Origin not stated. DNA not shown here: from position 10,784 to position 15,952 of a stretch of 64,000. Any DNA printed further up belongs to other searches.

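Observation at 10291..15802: Giant polytopic PAS-sensor adenylyl cyclase with unresolved 5' exon(s)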

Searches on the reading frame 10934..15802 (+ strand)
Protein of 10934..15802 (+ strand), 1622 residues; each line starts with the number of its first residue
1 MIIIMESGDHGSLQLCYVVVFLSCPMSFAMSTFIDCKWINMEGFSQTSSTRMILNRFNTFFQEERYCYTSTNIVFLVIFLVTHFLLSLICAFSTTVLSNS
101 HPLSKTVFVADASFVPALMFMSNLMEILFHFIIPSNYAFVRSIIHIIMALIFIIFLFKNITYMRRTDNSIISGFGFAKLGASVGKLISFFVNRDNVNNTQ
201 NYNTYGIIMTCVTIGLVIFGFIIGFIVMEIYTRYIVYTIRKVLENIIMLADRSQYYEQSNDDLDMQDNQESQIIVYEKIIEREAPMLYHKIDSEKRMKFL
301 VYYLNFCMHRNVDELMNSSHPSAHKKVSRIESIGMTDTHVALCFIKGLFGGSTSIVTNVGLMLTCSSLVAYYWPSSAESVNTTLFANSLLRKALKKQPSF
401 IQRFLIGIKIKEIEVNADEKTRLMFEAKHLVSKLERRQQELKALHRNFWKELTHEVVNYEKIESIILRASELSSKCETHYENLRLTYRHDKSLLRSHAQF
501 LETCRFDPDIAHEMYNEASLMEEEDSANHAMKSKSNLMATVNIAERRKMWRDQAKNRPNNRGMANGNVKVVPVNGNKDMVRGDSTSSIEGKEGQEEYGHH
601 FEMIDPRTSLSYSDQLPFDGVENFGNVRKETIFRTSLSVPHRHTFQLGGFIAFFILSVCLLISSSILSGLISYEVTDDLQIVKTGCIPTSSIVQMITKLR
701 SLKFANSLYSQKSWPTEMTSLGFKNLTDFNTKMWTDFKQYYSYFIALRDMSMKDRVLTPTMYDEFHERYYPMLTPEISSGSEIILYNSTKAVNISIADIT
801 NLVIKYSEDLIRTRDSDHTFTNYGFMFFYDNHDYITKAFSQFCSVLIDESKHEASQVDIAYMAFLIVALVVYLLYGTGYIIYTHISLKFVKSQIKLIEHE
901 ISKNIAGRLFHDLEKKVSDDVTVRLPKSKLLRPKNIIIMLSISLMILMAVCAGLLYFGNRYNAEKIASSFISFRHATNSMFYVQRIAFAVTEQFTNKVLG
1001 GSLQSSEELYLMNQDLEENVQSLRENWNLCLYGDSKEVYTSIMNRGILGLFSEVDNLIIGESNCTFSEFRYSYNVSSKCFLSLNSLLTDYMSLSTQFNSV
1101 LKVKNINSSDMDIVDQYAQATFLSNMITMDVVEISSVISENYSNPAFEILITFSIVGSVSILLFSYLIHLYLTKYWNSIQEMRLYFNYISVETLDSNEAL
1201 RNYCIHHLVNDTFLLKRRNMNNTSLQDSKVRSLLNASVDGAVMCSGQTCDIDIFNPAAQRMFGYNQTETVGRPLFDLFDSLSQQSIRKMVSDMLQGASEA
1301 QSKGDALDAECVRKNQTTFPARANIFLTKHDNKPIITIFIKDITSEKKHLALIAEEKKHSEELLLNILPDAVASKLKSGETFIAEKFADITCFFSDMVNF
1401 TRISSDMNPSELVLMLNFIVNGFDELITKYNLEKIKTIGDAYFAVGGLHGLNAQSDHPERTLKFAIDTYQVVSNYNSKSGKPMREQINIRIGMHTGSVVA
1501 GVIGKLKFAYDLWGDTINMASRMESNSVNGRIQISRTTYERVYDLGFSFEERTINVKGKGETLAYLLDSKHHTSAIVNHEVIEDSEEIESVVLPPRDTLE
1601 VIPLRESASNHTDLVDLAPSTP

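Call 4: search_protein_families(library=pfam, proteins=[window:10934-15799:+], max_evalue=0.01)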
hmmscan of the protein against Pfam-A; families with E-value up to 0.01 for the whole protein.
window:10934-15799:+ (1622 aa): 5 families
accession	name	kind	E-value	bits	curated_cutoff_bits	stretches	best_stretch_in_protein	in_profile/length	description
PF00211.25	Guanylate_cyc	-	2.1e-51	174.5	21.9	1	1384-1568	3-182/183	Adenylate and Guanylate cyclase catalytic domain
PF13426.13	PAS_9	-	3.7e-15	56.5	27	1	1242-1344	4-102/103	PAS domain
PF25474.1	TPR_TmcB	-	3.4e-14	53.3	27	1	426-527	23-124/125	TmcB, TPR repeats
PF00989.32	PAS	-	2e-05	25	22.6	1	1230-1318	3-86/113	PAS fold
PF08448.16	PAS_4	-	0.0077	16.9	23.1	0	1249-1299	15-65/110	PAS fold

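Call 5: find_homologous_proteins(query=window:10934-15799:+, max_evalue=1e-10)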
Query window:10934-15799:+ (1622 aa): 5 proteins with E <= 1e-10 among 4281 candidates.
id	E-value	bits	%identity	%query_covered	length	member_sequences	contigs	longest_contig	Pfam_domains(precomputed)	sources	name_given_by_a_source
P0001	0.0e+0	3084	100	85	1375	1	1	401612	PF13426.14,PF00211.26,PF00989.32,PF25474.2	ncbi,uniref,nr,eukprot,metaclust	ncbi:predicted protein [Naegleria gruberi]|uniref:Predicted protein n=1 Tax=Naegleria gruberi TaxID=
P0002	3.0e-285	968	35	97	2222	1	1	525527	PF13426.14,PF03547.24,PF00211.26,PF00989.32,PF25474.2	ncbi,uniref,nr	ncbi:hypothetical protein C9374_007412 [Naegleria lovaniensis]|uniref:Adenylate and Guanylate cyclas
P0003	2.9e-38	149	42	13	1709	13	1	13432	PF07714.24,PF00069.32,PF13185.13,PF07693.21,PF01590.33,PF00211.26,PF13191.13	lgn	-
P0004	1.2e-26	111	31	13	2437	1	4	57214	PF16212.12,PF00702.33,PF13246.13,PF00211.26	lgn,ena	-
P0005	5.9e-22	95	31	13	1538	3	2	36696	PF00211.26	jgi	-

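Call 8: find_encoding_contigs(protein=P0002, flank=10000, max_places=3)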
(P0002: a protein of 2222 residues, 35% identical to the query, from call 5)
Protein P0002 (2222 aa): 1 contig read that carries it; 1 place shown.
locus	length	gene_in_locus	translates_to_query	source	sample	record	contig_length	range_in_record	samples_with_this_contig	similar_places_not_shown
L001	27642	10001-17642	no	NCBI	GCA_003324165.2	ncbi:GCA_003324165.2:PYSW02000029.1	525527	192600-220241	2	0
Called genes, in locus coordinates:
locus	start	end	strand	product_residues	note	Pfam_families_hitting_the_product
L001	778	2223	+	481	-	PF00172:Zn_clus (weak)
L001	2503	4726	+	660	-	PF00664:ABC_membrane, PF02463:SMC_N (faint), PF00005:ABC_tran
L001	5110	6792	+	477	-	PF00415:RCC1 (faint), PF25390:WD40_RLD, PF13540:RCC1_2 (weak)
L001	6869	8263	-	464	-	PF00091:Tubulin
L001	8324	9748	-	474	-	-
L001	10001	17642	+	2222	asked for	PF03547:Mem_trans, PF25474:TPR_TmcB, PF00989:PAS, PF13426:PAS_9, PF00211:Guanylate_cyc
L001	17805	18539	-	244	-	PF00583:Acetyltransf_1 (weak)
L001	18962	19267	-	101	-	-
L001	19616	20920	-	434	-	-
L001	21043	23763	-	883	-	PF04069:OpuAC, PF00211:Guanylate_cyc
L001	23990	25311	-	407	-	PF16884:ADH_N_2, PF00107:ADH_zinc_N, PF13602:ADH_zinc_N_2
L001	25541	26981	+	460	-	-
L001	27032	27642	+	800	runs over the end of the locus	PF00307:CH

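Call 13: find_encoding_contigs(protein=window:10934-15802:+, flank=3000, max_places=10)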
Protein window:10934-15802:+ (1622 aa): no gene with exactly this product is on record in the collection.

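Call 15: find_encoding_contigs(protein=P0001, flank=10000, max_places=5)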
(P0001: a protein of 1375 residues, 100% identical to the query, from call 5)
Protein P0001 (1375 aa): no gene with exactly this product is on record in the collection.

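Call 33: list_cluster_members(proteins=[P0001, P0014, P0015, P0017, P0018, P0019, P0021, P0022, P0088, P0128])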
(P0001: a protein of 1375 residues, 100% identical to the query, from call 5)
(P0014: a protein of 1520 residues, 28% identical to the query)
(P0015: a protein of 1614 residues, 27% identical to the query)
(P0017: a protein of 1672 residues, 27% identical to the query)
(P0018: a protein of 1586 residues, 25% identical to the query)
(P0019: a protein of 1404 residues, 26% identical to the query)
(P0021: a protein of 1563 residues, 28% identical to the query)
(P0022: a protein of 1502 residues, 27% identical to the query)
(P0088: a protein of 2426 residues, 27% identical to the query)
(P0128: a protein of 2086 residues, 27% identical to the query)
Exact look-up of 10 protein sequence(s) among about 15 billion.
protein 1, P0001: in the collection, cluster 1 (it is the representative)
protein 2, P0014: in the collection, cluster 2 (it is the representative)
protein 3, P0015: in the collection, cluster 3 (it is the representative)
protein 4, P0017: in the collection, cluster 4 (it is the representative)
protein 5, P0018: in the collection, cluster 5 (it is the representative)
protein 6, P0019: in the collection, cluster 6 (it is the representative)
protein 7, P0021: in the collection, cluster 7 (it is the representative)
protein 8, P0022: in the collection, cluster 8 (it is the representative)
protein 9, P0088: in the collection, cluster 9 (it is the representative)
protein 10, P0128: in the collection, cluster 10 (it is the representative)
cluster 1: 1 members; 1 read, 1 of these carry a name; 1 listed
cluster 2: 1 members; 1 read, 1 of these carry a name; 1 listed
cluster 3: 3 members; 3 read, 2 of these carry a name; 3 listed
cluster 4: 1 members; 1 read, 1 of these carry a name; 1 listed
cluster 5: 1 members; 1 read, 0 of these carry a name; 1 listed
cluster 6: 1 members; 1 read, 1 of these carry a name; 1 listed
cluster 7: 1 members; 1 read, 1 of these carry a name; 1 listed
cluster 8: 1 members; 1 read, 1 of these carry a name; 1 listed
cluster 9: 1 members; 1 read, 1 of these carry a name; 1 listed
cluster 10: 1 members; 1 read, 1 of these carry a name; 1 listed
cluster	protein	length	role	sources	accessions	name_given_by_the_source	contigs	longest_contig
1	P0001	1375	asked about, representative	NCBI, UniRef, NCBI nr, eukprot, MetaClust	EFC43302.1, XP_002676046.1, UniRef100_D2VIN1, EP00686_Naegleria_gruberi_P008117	predicted protein [Naegleria gruberi] | Predicted protein n=1 Tax=Naegleria gruberi TaxID=5762 RepID=D2VIN1_NAEGR | uncharacterized protein NAEGRDRAFT_68736 [Naegleria gruberi]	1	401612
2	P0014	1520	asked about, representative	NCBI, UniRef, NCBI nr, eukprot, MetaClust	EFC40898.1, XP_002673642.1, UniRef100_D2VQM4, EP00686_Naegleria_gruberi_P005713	predicted protein [Naegleria gruberi] | Predicted protein n=1 Tax=Naegleria gruberi TaxID=5762 RepID=D2VQM4_NAEGR | uncharacterized protein NAEGRDRAFT_71278 [Naegleria gruberi]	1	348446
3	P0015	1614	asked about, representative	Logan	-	-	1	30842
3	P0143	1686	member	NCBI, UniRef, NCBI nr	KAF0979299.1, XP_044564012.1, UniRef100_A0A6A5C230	hypothetical protein FDP41_001642 [Naegleria fowleri] | Guanylate cyclase domain-containing protein n=1 Tax=Naegleria fowleri TaxID=5763 ... | uncharacterized protein FDP41_001642 [Naegleria fowleri]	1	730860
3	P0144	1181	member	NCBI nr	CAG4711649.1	unnamed protein product [Naegleria fowleri]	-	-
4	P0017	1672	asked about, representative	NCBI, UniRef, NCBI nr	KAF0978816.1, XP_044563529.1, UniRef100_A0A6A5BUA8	hypothetical protein FDP41_001886 [Naegleria fowleri] | Guanylate cyclase domain-containing protein n=1 Tax=Naegleria fowleri TaxID=5763 ... | uncharacterized protein FDP41_001886 [Naegleria fowleri]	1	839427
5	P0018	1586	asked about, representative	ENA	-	-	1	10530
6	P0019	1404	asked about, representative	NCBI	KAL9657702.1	hypothetical protein ABK040_005055 [Willaertia magna]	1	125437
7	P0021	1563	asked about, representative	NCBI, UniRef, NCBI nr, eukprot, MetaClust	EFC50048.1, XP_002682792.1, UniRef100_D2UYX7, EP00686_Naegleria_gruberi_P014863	predicted protein [Naegleria gruberi] | Predicted protein n=1 Tax=Naegleria gruberi TaxID=5762 RepID=D2UYX7_NAEGR | uncharacterized protein NAEGRDRAFT_61738 [Naegleria gruberi]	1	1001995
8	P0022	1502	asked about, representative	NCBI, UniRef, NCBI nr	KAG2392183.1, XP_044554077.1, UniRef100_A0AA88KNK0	hypothetical protein C9374_012435 [Naegleria lovaniensis] | PAS domain-containing protein n=1 Tax=Naegleria lovaniensis TaxID=51637 ... | uncharacterized protein C9374_012435 [Naegleria lovaniensis]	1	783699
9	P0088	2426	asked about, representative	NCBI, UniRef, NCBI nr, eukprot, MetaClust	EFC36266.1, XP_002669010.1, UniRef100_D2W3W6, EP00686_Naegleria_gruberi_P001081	predicted protein [Naegleria gruberi] | Predicted protein n=1 Tax=Naegleria gruberi TaxID=5762 RepID=D2W3W6_NAEGR | uncharacterized protein NAEGRDRAFT_60042 [Naegleria gruberi]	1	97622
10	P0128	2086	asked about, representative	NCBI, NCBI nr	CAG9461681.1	unnamed protein product [Pedinophyceae sp. YPF-701]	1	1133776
